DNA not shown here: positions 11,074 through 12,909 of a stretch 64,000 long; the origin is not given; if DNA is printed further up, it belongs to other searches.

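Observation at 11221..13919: PnuC plus NadR-kinase::DUF4301 fusion: candidate two-step salvage enzyme with a UGPase-like nucleotidyltransferase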

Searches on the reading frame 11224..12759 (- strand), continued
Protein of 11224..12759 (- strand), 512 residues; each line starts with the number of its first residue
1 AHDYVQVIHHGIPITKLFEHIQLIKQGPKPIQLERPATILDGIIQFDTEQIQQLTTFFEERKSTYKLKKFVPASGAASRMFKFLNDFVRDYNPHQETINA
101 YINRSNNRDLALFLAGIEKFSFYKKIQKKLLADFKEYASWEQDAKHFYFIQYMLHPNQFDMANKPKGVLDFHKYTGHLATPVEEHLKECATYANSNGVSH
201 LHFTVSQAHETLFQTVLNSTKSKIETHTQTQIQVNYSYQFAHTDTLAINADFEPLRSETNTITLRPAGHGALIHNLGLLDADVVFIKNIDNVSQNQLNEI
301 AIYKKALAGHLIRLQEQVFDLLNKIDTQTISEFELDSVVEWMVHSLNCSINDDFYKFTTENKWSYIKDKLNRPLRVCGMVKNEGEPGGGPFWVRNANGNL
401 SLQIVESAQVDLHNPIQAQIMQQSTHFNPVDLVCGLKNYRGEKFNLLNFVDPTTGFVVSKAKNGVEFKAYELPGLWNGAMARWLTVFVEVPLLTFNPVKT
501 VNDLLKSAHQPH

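Call 36: find_encoding_contigs(protein=P0343, flank=7000, max_places=1)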
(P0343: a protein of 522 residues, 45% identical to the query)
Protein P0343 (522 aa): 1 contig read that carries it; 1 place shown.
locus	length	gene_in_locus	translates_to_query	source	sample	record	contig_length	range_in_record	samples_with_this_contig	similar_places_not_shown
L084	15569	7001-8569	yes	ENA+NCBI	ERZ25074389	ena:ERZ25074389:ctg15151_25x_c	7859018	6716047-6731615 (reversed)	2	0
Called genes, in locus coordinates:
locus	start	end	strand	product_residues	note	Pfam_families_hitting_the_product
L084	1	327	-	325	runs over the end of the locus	PF00685:Sulfotransfer_1, PF13469:Sulfotransfer_3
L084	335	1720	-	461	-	PF01554:MatE, PF01943:Polysacc_synt, PF01554:MatE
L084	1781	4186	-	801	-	PF02706:Wzz (faint), PF01656:CbiA (faint), PF13807:GNVR, PF10609:ParA, PF13614:AAA_31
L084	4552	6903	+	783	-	PF00912:Transgly, PF28500:PBP_middle, PF00905:Transpeptidase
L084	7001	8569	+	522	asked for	PF14134:DUF4301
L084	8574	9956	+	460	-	PF01566:Nramp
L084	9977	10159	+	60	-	-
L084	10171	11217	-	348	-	PF11751:PorP_SprF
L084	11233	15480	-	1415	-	PF00801:PKD (weak), PF18911:PKD_4, PF00801:PKD, PF18911:PKD_4, PF18911:PKD_4, PF00801:PKD, PF18911:PKD_4, PF13585:CHU_C, +4 more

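Call 37: find_encoding_contigs(protein=P0353, flank=7000, max_places=1)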
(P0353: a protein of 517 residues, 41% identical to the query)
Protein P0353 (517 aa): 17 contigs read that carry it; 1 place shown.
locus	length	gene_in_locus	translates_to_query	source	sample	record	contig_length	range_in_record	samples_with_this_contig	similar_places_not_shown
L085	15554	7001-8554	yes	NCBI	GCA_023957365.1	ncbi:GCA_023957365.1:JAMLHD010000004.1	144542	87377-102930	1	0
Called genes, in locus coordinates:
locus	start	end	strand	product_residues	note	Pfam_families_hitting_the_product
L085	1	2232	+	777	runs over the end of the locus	PF02838:Glyco_hydro_20b, PF00728:Glyco_hydro_20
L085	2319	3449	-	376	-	PF00756:Esterase, PF10503:Esterase_PHB, PF02230:Abhydrolase_2 (weak), PF18962:Por_Secre_tail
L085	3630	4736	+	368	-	PF01764:Lipase_3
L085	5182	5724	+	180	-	-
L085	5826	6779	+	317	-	PF01699:Na_Ca_ex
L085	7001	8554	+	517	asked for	PF14134:DUF4301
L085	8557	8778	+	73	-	-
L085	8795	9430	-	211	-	PF12766:Pyridox_oxase_2 (weak), PF01243:PNPOx_N, PF10590:PNP_phzG_C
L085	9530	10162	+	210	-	PF07920:DUF1684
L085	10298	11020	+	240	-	-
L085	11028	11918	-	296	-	-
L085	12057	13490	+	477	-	PF14289:DUF4369 (faint), PF17127:DUF5106, PF00578:AhpC-TSA, PF08534:Redoxin (weak), PF13728:TraF (weak), PF13905:Thioredoxin_8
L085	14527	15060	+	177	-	-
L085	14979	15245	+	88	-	PF02517:Rce1-like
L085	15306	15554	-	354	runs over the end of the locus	PF00903:Glyoxalase (weak), PF13669:Glyoxalase_4 (faint), PF00903:Glyoxalase (weak)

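Call 38: find_encoding_contigs(protein=P0329, flank=7000, max_places=1)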
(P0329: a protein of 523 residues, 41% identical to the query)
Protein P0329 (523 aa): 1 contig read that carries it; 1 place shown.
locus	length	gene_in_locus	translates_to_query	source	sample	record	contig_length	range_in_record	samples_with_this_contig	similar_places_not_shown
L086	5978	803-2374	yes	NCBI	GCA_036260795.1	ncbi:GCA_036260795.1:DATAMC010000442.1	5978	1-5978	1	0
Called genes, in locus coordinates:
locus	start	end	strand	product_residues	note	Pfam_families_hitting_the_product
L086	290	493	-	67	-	-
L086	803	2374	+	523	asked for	PF14134:DUF4301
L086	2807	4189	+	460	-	PF00206:Lyase_1, PF14698:ASL_C2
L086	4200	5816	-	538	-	PF01935:DUF87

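Call 42: search_protein_families(library=pfam, alignment_id=A2, max_evalue=10)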
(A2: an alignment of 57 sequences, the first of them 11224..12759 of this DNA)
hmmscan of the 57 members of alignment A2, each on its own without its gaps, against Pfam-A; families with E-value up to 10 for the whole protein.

A. member 1, window:11224-12759:- (512 aa): 2 families
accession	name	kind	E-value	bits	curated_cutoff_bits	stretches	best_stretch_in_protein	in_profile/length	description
PF14134.11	DUF4301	-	9.1e-194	645.4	27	1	2-510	3-507/507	Domain of unknown function (DUF4301)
PF20105.4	DUF6495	-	0.1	13.1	25.2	1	287-349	63-125/156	Family of unknown function (DUF6495)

B. families by the number of members that match (of 57 scanned): 42 families (the first 25 are shown)
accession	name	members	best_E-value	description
PF14134.11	DUF4301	57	8.2e-221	Domain of unknown function (DUF4301)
PF01704.24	UDPGP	18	3e-06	UTP--glucose-1-phosphate uridylyltransferase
PF20105.4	DUF6495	2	0.1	Family of unknown function (DUF6495)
PF21696.3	TECR_N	1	0.00041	TECR, ubiquitin-like domain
PF13788.11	DUF4180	1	0.018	Domain of unknown function (DUF4180)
PF16581.11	HIGH_NTase1_ass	1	0.019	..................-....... C-terminal region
PF15969.10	RexA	1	0.019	Intracellular sensor of Lambda phage, Abi component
PF04325.18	DUF465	1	0.025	Protein of unknown function (DUF465)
PF06278.16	CNDH2_N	1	0.027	Condensin II complex subunit CAP-H2 or CNDH2, N-terminal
PF13037.11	DUF3898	1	0.028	Domain of unknown function (DUF3898)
PF00667.26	FAD_binding_1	1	0.035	FAD binding domain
PF11490.13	DNA_pol3_a_NII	1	0.042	DNA polymerase III polC-type N-terminus II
PF23057.1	RBD_ZCCHC3_1st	1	0.044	ZCCHC3, first RNA-binding domain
PF04989.18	RMNT_CmcI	1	0.055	Rhamnosyl O-methyltransferase/CmcI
PF03299.19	TF_AP-2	1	0.066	Transcription factor AP-2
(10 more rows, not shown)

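Call 49: find_related_loci(query=A3, collection=metagenome_contigs, flank=6000)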
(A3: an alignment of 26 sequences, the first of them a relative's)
Query A3 (515 aa) in metagenome_contigs; peptide patterns used: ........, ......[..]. (x = any residue, [..] = any of these).
600 stretches matched a pattern (row limit reached: there are more); 582 encode a relative of the query (tblastn E <= 1e-3); the best 80 are kept; 80 distinct loci.
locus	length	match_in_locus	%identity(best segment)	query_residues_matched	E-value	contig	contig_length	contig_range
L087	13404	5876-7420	68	1-515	0e+0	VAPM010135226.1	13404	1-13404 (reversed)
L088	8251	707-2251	65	1-515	0e+0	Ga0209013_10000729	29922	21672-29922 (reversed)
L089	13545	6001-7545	62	1-515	0e+0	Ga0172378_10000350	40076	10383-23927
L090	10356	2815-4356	61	1-514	0e+0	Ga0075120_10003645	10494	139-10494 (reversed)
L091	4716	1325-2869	59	1-515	0e+0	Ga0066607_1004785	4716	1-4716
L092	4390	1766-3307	59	1-515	0e+0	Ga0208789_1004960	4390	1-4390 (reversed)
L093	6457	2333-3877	59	1-515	0e+0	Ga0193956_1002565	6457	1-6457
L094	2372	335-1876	60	2-515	0e+0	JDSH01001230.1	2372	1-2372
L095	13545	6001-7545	57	1-515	0e+0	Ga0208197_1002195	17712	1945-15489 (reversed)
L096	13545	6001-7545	57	1-515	0e+0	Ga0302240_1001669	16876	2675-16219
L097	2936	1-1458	60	29-515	0e+0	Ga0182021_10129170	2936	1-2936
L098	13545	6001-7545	56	1-515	0e+0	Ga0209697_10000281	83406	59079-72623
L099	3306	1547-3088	56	1-515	0e+0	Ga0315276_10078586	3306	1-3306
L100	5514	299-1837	57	1-515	0e+0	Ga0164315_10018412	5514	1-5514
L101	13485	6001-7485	57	2-515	0e+0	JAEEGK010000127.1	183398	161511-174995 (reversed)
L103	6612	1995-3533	54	2-515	0e+0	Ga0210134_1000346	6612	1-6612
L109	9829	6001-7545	53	2-515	0e+0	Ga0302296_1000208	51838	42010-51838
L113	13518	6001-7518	55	1-515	0e+0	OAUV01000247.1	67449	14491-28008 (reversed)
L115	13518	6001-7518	55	1-515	7e-180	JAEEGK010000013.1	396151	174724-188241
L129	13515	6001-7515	55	1-515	2e-177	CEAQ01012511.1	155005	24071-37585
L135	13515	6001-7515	55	1-515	8e-177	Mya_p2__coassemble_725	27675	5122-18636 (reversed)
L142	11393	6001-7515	56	1-515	3e-176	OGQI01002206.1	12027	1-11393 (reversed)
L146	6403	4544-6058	56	1-515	6e-178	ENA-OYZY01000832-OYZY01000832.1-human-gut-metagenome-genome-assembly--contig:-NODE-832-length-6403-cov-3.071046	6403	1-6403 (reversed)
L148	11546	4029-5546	54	1-515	4e-176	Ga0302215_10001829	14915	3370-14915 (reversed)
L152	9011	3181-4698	55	1-515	5e-176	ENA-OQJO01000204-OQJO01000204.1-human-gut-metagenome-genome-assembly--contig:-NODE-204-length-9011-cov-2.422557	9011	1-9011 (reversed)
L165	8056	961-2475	56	1-515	2e-175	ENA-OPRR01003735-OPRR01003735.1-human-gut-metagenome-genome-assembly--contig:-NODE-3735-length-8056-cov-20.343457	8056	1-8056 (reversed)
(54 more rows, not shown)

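Call 52: search_protein_families(library=pfam, proteins=[L113:3680-5890:-, L135:3617-5839:-, L115:7650-8813:+, L148:2908-3996:+, L098:7535-8980:+, L129:7642-8265:+, L103:3554-4528:+, L109:7596-9002:+, L142:7637-8887:+, L095:5240-5986:+], max_evalue=0.001)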
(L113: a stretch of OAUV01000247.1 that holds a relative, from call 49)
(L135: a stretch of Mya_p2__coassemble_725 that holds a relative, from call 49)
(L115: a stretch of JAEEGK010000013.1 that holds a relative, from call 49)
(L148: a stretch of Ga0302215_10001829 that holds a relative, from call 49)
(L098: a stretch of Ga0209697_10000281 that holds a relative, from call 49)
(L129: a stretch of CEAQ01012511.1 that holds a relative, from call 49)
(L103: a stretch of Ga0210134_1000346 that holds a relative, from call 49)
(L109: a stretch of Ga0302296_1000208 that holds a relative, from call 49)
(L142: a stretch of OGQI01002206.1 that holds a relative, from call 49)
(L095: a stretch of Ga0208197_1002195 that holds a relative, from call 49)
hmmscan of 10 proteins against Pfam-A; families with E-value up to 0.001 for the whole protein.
L113:3680-5890:- (736 aa): 5 families
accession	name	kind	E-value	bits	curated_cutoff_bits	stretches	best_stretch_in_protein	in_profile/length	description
PF04607.23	RelA_SpoT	-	5.1e-34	117.4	27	1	253-368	1-110/113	Region found in RelA / SpoT proteins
PF13328.12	HD_4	-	3.7e-25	88.9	27.2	1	53-193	11-155/156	HD domain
PF02824.27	TGS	-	9.5e-19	67.6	22.2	1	410-469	1-60/60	TGS domain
PF13291.12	ACT_4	-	3.8e-17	63.2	27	1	657-733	3-80/80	ACT domain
PF19296.4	RelA_AH_RIS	-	1.1e-07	32.6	23.8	1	481-573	2-95/185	RelA/SpoT, AH and RIS domains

L135:3617-5839:- (740 aa): 5 families
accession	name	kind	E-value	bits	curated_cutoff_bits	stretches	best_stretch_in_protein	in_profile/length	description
PF04607.23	RelA_SpoT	-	4.4e-35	120.8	27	1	251-364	1-110/113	Region found in RelA / SpoT proteins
PF13328.12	HD_4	-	2.4e-25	89.5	27.2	1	60-191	19-155/156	HD domain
PF02824.27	TGS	-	1.2e-19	70.5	22.2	1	405-464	1-60/60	TGS domain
PF13291.12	ACT_4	-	2.7e-16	60.5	27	1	662-739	2-80/80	ACT domain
PF19296.4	RelA_AH_RIS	-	4e-10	40.5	23.8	1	476-640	2-175/185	RelA/SpoT, AH and RIS domains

L115:7650-8813:+ (387 aa): 7 families
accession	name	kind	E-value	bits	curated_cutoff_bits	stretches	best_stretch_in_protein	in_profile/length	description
PF02222.28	ATP-grasp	-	1.4e-53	181.7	27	1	112-292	4-179/179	ATP-grasp domain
PF07478.18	Dala_Dala_lig_C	-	3.4e-12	46.8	24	1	125-276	23-177/204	D-ala D-ala ligase C-terminus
PF21244.3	PurT_C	-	4.8e-12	45.7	26.7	1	313-365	1-52/68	PurT, C-terminal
PF22660.2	RS_preATP-grasp-like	-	2.4e-09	37.9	27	1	1-98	1-95/98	Ribonucleotide synthetase preATP-grasp domain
PF02786.22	CPSase_L_D2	-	4.5e-08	33.3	19.8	1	112-274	10-179/211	Carbamoyl-phosphate synthase L chain, ATP binding domain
PF02655.19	ATP-grasp_3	-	1.7e-05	25.4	23.2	1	132-276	25-158/160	ATP-grasp domain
PF21360.3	PylC-like_N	-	0.00011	22.7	27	1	6-74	3-76/96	PylC-like, N-terminal domain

L148:2908-3996:+ (362 aa): 1 family
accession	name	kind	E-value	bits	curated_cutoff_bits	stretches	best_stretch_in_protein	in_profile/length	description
PF19867.5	DUF6340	-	1.3e-57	195.4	26.4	1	59-309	3-258/258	Family of unknown function (DUF6340)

L098:7535-8980:+ (481 aa): 6 families
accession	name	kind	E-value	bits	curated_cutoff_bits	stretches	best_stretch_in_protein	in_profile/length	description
PF13905.12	Thioredoxin_8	-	5.2e-13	49.6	27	1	364-455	2-92/94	Thioredoxin-like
PF17127.10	DUF5106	-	3.4e-11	44.2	28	1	204-310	19-127/151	Domain of unknown function (DUF5106)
PF00578.27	AhpC-TSA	-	2.5e-10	40.8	26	1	340-457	2-121/124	AhpC/TSA family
PF14289.11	DUF4369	-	7.8e-10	39.6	25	1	34-129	1-91/91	Domain of unknown function (DUF4369)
PF08534.16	Redoxin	-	5.2e-07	30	26.6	1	340-463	3-134/148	Redoxin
PF13098.12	Thioredoxin_2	-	0.0006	20.6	27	0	363-457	5-88/104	Thioredoxin-like domain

L129:7642-8265:+ (207 aa): 1 family
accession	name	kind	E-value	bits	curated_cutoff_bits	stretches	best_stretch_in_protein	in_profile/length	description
PF00302.23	CAT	-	1.2e-36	127.1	23.5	1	7-205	5-204/205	Chloramphenicol acetyltransferase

L103:3554-4528:+ (324 aa): 2 families
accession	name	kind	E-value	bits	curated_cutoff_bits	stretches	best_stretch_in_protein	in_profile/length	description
PF01694.28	Rhomboid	-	4.4e-34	118.2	22.6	1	66-216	3-140/143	Rhomboid domain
PF01556.23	DnaJ_C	-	2.4e-05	24.8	26.6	1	253-321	84-149/152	DnaJ C terminal domain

L109:7596-9002:+ (468 aa): 21 families
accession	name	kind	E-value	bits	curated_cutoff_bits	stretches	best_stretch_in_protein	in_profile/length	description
PF07719.23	TPR_2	-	4e-34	114.3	27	2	309-341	2-34/34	Tetratricopeptide repeat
PF13431.12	TPR_17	-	4.2e-31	105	24.4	2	194-226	1-33/34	Tetratricopeptide repeat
PF00515.34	TPR_1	-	2.9e-30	103.2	27.8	2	208-239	3-34/34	Tetratricopeptide repeat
PF14559.12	TPR_19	-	1.4e-25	89.8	25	0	81-137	2-58/68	Tetratricopeptide repeat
PF13181.12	TPR_8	-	3.3e-23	80.3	25.7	0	242-273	3-34/34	Tetratricopeptide repeat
PF13428.12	TPR_14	-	7.3e-22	76.1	23.5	0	357-386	15-44/44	Tetratricopeptide repeat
PF13432.12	TPR_16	-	9.8e-21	74.3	32.7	1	210-267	1-58/65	Tetratricopeptide repeat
PF23914.1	TPR_CcmH_CycH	-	3.2e-19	69.8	42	2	339-436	47-146/158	Cytochrome c-type biogenesis protein H TPR domain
PF13371.12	TPR_9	-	1.8e-16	60.3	35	0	360-416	12-68/73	Tetratricopeptide repeat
PF13414.12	TPR_11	-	4e-16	58.9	26.8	0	360-382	11-33/42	TPR repeat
PF13424.12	TPR_12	-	3.5e-15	56.4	30.1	1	207-268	4-73/77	Tetratricopeptide repeat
PF12895.13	ANAPC3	-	2.2e-14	53.9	27.2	2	221-295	4-77/82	Anaphase-promoting complex, cyclosome, subunit 3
PF13174.12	TPR_6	-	4.1e-09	36.9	26.3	0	278-301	4-26/33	Tetratricopeptide repeat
PF13176.12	TPR_7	-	2.3e-08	33.9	27.9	0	208-238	1-31/36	Tetratricopeptide repeat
PF25063.1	ARM_TT21_C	-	6.9e-08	33.1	35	0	77-159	102-185/209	Tetratricopeptide repeat protein 21 C-terminal ARM domain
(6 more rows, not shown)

L142:7637-8887:+ (416 aa): 2 families
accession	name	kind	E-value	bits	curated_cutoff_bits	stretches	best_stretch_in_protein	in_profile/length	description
PF09112.15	N-glycanase_N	-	1.3e-69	233.9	22.4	1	35-226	1-177/177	Peptide-N-glycosidase F, N terminal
PF09113.15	N-glycanase_C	-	8.6e-58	194.5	25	1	254-413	1-140/140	Peptide-N-glycosidase F, C terminal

L095:5240-5986:+ (248 aa): 3 families
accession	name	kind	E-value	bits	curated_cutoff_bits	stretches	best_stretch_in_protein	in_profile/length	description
PF00106.31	adh_short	-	6e-59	199.2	26.6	1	7-198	1-191/195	short chain dehydrogenase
PF13561.12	adh_short_C2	-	1.2e-41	143.3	27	1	13-226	1-215/236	Enoyl-(Acyl carrier protein) reductase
PF08659.16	KR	-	7.9e-14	52.4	22.6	1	10-182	4-176/180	KR domain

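Call 53: list_cluster_members(proteins=[L129:6001-7515:+, L146:4544-6058:+, L165:961-2475:+, L135:6001-7515:+, L113:6001-7518:+, L152:3181-4698:+])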
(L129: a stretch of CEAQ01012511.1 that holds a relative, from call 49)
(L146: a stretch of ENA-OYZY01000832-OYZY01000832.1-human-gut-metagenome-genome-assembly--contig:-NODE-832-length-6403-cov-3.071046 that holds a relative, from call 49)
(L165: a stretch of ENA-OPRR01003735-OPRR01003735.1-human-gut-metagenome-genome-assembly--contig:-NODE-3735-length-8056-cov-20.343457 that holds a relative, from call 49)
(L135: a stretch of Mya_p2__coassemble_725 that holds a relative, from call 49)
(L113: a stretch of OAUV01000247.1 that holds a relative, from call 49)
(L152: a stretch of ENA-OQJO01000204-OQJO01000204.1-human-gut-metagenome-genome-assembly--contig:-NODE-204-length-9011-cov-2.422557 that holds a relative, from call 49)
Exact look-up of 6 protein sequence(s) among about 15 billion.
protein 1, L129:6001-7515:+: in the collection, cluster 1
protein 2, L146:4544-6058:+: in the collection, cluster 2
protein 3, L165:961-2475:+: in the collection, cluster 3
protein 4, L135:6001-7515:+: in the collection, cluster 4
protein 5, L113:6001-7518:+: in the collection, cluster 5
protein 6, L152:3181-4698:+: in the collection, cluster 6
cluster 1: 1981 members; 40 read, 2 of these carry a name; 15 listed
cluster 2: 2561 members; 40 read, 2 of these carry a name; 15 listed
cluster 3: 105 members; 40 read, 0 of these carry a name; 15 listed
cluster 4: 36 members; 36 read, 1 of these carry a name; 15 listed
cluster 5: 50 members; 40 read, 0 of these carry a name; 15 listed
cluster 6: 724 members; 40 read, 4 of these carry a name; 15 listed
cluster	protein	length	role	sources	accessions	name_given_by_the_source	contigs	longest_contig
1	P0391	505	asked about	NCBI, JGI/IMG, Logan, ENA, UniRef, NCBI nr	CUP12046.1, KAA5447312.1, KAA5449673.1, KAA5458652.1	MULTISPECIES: DUF4301 family protein [Bacteroides] | hypothetical protein | DUF4301 family protein n=1 Tax=Bacteroides caccae TaxID=47678 RepID=A0A174KNM4_9BACE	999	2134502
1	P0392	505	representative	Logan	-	-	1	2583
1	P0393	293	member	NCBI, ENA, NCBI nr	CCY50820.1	uncharacterized protein BN523_02789 [Bacteroides sp. CAG:189]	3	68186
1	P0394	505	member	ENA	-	-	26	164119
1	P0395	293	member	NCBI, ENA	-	-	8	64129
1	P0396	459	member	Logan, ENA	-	-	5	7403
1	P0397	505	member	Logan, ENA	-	-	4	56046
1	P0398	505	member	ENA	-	-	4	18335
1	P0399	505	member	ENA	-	-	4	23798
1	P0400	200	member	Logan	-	-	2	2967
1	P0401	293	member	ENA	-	-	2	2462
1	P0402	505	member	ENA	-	-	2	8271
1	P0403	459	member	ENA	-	-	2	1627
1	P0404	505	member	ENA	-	-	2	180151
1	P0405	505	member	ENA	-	-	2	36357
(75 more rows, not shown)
